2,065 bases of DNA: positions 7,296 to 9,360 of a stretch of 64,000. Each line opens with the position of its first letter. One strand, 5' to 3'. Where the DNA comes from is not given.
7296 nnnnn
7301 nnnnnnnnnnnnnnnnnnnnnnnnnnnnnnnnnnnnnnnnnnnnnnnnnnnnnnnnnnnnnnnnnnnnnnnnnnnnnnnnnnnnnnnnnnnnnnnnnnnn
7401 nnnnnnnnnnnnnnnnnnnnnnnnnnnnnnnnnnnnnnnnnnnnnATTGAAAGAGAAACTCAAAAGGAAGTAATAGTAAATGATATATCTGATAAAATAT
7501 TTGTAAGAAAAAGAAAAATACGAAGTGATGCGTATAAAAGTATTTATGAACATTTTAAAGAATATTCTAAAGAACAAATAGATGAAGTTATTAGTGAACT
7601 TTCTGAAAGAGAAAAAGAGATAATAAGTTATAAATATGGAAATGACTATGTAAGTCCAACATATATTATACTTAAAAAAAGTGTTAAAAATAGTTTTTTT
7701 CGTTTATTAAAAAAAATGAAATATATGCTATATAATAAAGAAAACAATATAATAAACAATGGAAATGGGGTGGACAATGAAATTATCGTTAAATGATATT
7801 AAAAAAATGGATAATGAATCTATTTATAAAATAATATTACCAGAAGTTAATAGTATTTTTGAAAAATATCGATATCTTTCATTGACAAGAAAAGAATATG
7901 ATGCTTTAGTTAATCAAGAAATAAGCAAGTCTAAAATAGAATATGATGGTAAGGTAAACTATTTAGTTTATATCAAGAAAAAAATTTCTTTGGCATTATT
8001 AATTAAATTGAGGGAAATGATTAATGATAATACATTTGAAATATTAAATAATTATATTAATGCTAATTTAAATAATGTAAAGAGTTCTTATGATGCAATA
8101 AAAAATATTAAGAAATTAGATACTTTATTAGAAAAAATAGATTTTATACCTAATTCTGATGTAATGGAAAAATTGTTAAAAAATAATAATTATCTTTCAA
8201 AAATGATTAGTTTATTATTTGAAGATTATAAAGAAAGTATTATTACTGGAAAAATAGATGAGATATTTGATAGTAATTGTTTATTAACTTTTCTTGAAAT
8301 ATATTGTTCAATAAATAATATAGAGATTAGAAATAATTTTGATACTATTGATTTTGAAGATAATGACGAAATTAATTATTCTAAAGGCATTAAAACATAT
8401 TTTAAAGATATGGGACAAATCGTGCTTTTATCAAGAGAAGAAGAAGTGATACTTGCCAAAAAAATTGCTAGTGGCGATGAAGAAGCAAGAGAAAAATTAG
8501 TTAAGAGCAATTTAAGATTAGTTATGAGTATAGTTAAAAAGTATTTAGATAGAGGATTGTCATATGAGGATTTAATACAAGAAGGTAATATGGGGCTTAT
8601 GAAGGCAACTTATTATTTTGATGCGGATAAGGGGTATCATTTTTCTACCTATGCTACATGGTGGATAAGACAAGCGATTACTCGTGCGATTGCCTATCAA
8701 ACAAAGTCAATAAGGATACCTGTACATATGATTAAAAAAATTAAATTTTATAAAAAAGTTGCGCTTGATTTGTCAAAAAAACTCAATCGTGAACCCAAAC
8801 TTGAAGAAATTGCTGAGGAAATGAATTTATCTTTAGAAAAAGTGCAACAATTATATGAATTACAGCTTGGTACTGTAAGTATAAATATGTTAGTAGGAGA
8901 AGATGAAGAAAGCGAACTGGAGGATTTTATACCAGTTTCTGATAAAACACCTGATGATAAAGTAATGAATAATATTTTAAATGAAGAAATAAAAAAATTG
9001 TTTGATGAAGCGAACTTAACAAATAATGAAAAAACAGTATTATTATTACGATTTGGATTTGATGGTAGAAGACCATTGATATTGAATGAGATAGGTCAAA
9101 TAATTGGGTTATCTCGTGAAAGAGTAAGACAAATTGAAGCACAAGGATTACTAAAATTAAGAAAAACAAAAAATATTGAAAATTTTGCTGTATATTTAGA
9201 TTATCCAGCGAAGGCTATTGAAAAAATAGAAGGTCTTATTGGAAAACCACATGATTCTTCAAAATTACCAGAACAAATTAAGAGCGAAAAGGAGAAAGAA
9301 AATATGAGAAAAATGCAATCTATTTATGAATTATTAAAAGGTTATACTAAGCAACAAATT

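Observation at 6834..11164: Three consecutive sigma-70 genes, two sharing an extra C-terminal '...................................' module and two sharing an N-terminal domain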

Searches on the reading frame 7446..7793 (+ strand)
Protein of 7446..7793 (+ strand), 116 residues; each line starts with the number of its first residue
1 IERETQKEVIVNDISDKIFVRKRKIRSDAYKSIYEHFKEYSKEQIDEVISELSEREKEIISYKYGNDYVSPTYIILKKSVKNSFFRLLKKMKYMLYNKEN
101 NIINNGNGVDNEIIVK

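Call 18: search_protein_families(library=pfam, proteins=[window:7446-7793:+], max_evalue=10)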
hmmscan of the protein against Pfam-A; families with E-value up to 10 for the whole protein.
seq(116 aa): 6 families
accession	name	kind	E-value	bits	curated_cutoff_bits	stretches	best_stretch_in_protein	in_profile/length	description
PF03139.20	AnfG_VnfG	-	0.00099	19.7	27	1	7-60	44-97/111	Vanadium/alternative nitrogenase delta subunit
PF08281.18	Sigma70_r4_2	-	0.023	14.8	25.7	1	43-67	2-26/54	Sigma-70, region 4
PF04119.17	HSP9_HSP12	-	0.029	15.3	26.3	1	13-53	8-45/59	Heat shock protein 9/12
PF21796.3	Cac1_C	-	0.047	14.2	24.3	1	34-56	23-45/55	Chromatin assembly factor 1 subunit Cac1, C-terminal domain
PF13618.11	Gluconate_2-dh3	-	0.094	13.5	23.4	1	24-93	54-112/135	Gluconate 2-dehydrogenase subunit 3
PF04545.22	Sigma70_r4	-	0.11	12.5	24.1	1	49-67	2-20/50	Sigma-70, region 4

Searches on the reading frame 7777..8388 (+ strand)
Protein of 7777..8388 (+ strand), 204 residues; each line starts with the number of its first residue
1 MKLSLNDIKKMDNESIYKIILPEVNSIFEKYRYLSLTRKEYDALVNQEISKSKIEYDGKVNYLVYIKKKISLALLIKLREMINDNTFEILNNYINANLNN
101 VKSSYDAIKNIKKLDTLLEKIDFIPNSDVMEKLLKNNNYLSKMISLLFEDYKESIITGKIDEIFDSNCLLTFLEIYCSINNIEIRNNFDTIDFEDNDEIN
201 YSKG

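Call 18: search_protein_families(library=pfam, proteins=[window:7777-8388:+], max_evalue=10)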
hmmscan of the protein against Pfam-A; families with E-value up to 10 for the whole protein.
seq(204 aa): 1 family
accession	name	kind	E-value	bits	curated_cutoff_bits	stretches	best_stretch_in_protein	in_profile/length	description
PF17279.8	DUF5344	-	0.039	14.9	27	1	60-116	27-82/87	Family of unknown function (DUF5344)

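Call 57: predict_structure(alignment_id=A5)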
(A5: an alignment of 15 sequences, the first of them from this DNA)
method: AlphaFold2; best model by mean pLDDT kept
length: 194 residues; sequences in the alignment: 15
mean_pLDDT: 91.2   pTM: 0.83
mean pLDDT of the five models: 91.2, 91.0, 90.1, 89.9, 89.9
residues with pLDDT >= 90: 160; 70-90: 24; 50-70: 4; < 50: 6
segments of 3 or more residues with pLDDT < 50: 189-194
pLDDT, mean of each block of 10 residues (from residue 1): 82 95 95 95 97 93 95 96 94 94 95 94 93 97 97 90 88 94 70 40
secondary structure, 60 per line:
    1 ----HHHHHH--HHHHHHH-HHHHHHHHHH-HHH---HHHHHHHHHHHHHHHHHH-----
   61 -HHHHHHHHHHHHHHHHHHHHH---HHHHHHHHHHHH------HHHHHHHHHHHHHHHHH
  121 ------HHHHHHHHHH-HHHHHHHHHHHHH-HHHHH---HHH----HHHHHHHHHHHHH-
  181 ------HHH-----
elements in order: H5-10 H13-19 H21-30 H38-55 H62-82 H86-97 H104-120 H127-136 H138-150 H152-156 H167-179

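Call 59: fold_search(model_id=the predicted structure, library=pdb)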
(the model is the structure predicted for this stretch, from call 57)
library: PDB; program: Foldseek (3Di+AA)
matches with E <= 10: 51; with E <= 0.001: 0
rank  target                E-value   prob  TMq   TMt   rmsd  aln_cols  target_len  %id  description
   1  2i2o_B                9.7e-01  0.14  0.21  0.20  13.0       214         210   14  Crystal Structure of an eIF4G-like Protein from Danio rerio (released 2006-08-29)
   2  6vfk_B                1.6e+00  0.12  0.21  0.16  15.1       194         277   11  De novo designed tetrahedral nanoparticle T33_dn10 displaying 4 copies of BG505-SOSIP trimer on the surface (released 2020-07-22)
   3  8g9k_A                1.9e+00  0.14  0.22  0.22  13.1       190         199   14  Geometrically programmable nanomaterial construction using regularized protein building blocks (released 2024-03-13)
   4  2i2o_A                1.9e+00  0.09  0.20  0.19  13.4       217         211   14  Crystal Structure of an eIF4G-like Protein from Danio rerio (released 2006-08-29)
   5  4jhk_A                1.9e+00  0.08  0.19  0.18  14.6       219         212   12  Crystal structure of Danio rerio SLIP1 in complex with SLBP (released 2013-07-10)
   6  8g9j                  2.0e+00  0.11  0.22  0.21  13.8       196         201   13  Geometrically programmable nanomaterial construction using regularized protein building blocks (released 2024-03-13)
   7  7ajk_CCC              2.4e+00  0.06  0.18  0.14  20.3       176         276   10  Crystal structure of CRYI-B Rac1 complex (released 2020-11-18)
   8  7mwr_B                2.8e+00  0.08  0.21  0.18  14.7       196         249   11  Structure of De Novo designed beta sheet heterodimer LHD101A53/B4 (released 2022-01-19)
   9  8e0n_B                3.1e+00  0.08  0.18  0.20  13.8       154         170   12  Homotrimeric variant of tcTRP9, BGL18 (released 2023-04-12)
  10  8e0o_B                3.6e+00  0.08  0.21  0.20  15.9       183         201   14  Heterotrimeric variant of tcTRP9, hetBGL03-15-18 (released 2023-04-12)
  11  5yxb_A                3.8e+00  0.03  0.16  0.14  15.8       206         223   14  A ligand binding to FXR (released 2019-03-13)
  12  7eqe_C                3.9e+00  0.04  0.17  0.18  13.5       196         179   14  Crystal Structure of a transcription factor (released 2022-04-27)
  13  8e0n_E                4.1e+00  0.07  0.17  0.19  15.8       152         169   11  Homotrimeric variant of tcTRP9, BGL18 (released 2023-04-12)
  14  9lx0_B                4.1e+00  0.04  0.17  0.04  15.5       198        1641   14  DOCK5/ELMO1 complex with RhoG and Rac1 on lipid membrane (released 2025-11-19)
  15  7ue2_A                4.3e+00  0.06  0.21  0.16  15.2       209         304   10  Crystal structure of designed helical repeat protein RPB_PLP3_R6 bound to PLPx6 peptide (released 2023-03-29)
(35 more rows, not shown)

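Call 62: search_protein_families(library=ncbifam, proteins=[window:7777-8388:+], max_evalue=1)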
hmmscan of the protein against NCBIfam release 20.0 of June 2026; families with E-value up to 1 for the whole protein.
seq(204 aa): 0 families

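Call 63: search_protein_families(library=phrogs, proteins=[window:7777-8388:+], max_evalue=1)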
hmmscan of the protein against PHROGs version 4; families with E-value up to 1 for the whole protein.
seq(204 aa): 2 families
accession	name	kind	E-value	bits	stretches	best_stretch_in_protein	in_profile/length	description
phrog_21053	-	unknown function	0.18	12.5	1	37-70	31-64/78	-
phrog_35357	-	unknown function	0.63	11.4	1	8-34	47-73/93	-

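Call 74: fold_search(model_id=the predicted structure, library=viral)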
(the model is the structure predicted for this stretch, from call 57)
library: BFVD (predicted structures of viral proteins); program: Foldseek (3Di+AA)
matches with E <= 10: 64; with E <= 0.001: 0
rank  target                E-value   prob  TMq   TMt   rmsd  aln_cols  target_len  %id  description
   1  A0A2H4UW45            1.2e+00  0.06  0.15  0.09  18.2       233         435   15  Uncharacterized protein [Bodo saltans virus]
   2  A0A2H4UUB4            2.1e+00  0.08  0.20  0.10  14.8       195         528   18  Uncharacterized protein [Bodo saltans virus]
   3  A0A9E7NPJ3            2.2e+00  0.07  0.19  0.11  20.7       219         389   16  (no name in the UniProt tables at hand)
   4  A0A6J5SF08            2.9e+00  0.25  0.36  0.43  16.3       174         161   17  RpoE DNA-directed RNA polymerase specialized sigma subunit, sigma24 homolog [uncultured Caudovirales phage]
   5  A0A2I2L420            2.9e+00  0.12  0.30  0.17  11.2       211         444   16  Transmembrane domain-containing protein [Orpheovirus IHUMI-LCC2]
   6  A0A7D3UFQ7            3.1e+00  0.06  0.18  0.18  17.5       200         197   11  (no name in the UniProt tables at hand)
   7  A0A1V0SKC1            3.4e+00  0.02  0.13  0.13  38.4       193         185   16  Uncharacterized protein [Klosneuvirus KNV1]
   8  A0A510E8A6            3.6e+00  0.06  0.19  0.25  22.2       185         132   16  (no name in the UniProt tables at hand)
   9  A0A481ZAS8            3.8e+00  0.09  0.22  0.14  10.4       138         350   15  Putative transmembrane protein [Pithovirus LCPAC403]
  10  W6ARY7                4.0e+00  0.05  0.18  0.15  17.8       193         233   11  Uncharacterized protein [Erwinia phage Ea35-70]
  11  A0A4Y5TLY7            4.4e+00  0.01  0.13  0.06  26.2       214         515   13  (no name in the UniProt tables at hand)
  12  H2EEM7                4.6e+00  0.04  0.20  0.16  18.8       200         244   16  Putative capsid protein 3 [Moumouvirus sp. 'Monve']
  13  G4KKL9                4.8e+00  0.06  0.16  0.22  16.7       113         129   10  (no name in the UniProt tables at hand)
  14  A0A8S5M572            5.0e+00  0.11  0.30  0.23  16.4       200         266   10  Uncharacterized protein [Podoviridae sp. ctaNW81]
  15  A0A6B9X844            5.0e+00  0.04  0.18  0.07  14.4       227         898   12  (no name in the UniProt tables at hand)
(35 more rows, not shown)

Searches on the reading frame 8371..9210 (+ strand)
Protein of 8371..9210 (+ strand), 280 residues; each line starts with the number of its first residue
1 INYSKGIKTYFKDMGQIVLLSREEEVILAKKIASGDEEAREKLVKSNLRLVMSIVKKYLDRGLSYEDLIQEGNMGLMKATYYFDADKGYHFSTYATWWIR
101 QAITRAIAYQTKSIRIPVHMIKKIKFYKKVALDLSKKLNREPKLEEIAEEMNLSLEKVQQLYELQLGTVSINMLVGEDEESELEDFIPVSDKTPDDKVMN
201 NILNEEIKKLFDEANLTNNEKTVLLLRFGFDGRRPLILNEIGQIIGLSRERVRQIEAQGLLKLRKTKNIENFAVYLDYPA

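Call 65: search_solved_structures(query=window:8371-9210:+, max_evalue=1e-20, show_alignments=2)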
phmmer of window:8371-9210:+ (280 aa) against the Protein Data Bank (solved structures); distinct sequences matched with E-value up to 1e-20: 61 (the best 60 are shown).
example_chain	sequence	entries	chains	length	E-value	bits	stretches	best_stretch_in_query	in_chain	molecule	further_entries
7ckq_F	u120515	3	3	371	3.3e-75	256.5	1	6-268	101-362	RNA polymerase sigma factor SigA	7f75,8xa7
8x6f_E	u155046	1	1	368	3.6e-74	253.1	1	6-269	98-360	RNA polymerase sigma factor SigA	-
7l7b_F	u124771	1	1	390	1.4e-71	244.6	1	6-277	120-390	RNA polymerase sigma factor SigA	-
8gzg_F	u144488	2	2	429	1.5e-70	241.3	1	36-266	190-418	RNA polymerase sigma factor SigA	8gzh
8h3v_G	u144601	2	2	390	1.7e-69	237.8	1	38-266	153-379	RNA polymerase sigma factor SigA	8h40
9dvs_G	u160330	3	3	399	1.1e-67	231.9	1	37-266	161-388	RNA polymerase sigma factor SigA1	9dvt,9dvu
7kif_F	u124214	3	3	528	6.6e-63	216.2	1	35-277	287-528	RNA polymerase sigma factor SigA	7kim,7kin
5uh5_F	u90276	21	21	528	6.6e-63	216.2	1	35-277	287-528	RNA polymerase sigma factor SigA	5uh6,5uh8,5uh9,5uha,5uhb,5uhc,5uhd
6bzo_F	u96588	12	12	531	6.6e-63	216.2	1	35-277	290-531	RNA polymerase sigma factor SigA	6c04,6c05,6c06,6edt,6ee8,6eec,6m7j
9e7v_F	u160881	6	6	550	7.6e-63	216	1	35-277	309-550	RNA polymerase sigma factor SigA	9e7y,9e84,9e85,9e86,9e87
5tw1_F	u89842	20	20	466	1.2e-62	215.3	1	36-277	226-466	RNA polymerase sigma factor SigA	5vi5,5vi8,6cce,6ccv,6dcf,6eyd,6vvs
5ipl_F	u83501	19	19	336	1.6e-61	211.6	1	8-269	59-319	RNA polymerase sigma factor RpoS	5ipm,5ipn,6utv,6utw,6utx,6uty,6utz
7ye1_F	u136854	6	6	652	2.5e-61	211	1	32-276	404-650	RNA polymerase sigma factor RpoD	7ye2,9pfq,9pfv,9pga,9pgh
6omf_F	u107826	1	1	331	2.8e-61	210.8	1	8-267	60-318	RNA polymerase sigma factor RpoS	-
6uu8_FFF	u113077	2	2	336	2.8e-61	210.8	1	8-269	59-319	RNA polymerase sigma factor RpoS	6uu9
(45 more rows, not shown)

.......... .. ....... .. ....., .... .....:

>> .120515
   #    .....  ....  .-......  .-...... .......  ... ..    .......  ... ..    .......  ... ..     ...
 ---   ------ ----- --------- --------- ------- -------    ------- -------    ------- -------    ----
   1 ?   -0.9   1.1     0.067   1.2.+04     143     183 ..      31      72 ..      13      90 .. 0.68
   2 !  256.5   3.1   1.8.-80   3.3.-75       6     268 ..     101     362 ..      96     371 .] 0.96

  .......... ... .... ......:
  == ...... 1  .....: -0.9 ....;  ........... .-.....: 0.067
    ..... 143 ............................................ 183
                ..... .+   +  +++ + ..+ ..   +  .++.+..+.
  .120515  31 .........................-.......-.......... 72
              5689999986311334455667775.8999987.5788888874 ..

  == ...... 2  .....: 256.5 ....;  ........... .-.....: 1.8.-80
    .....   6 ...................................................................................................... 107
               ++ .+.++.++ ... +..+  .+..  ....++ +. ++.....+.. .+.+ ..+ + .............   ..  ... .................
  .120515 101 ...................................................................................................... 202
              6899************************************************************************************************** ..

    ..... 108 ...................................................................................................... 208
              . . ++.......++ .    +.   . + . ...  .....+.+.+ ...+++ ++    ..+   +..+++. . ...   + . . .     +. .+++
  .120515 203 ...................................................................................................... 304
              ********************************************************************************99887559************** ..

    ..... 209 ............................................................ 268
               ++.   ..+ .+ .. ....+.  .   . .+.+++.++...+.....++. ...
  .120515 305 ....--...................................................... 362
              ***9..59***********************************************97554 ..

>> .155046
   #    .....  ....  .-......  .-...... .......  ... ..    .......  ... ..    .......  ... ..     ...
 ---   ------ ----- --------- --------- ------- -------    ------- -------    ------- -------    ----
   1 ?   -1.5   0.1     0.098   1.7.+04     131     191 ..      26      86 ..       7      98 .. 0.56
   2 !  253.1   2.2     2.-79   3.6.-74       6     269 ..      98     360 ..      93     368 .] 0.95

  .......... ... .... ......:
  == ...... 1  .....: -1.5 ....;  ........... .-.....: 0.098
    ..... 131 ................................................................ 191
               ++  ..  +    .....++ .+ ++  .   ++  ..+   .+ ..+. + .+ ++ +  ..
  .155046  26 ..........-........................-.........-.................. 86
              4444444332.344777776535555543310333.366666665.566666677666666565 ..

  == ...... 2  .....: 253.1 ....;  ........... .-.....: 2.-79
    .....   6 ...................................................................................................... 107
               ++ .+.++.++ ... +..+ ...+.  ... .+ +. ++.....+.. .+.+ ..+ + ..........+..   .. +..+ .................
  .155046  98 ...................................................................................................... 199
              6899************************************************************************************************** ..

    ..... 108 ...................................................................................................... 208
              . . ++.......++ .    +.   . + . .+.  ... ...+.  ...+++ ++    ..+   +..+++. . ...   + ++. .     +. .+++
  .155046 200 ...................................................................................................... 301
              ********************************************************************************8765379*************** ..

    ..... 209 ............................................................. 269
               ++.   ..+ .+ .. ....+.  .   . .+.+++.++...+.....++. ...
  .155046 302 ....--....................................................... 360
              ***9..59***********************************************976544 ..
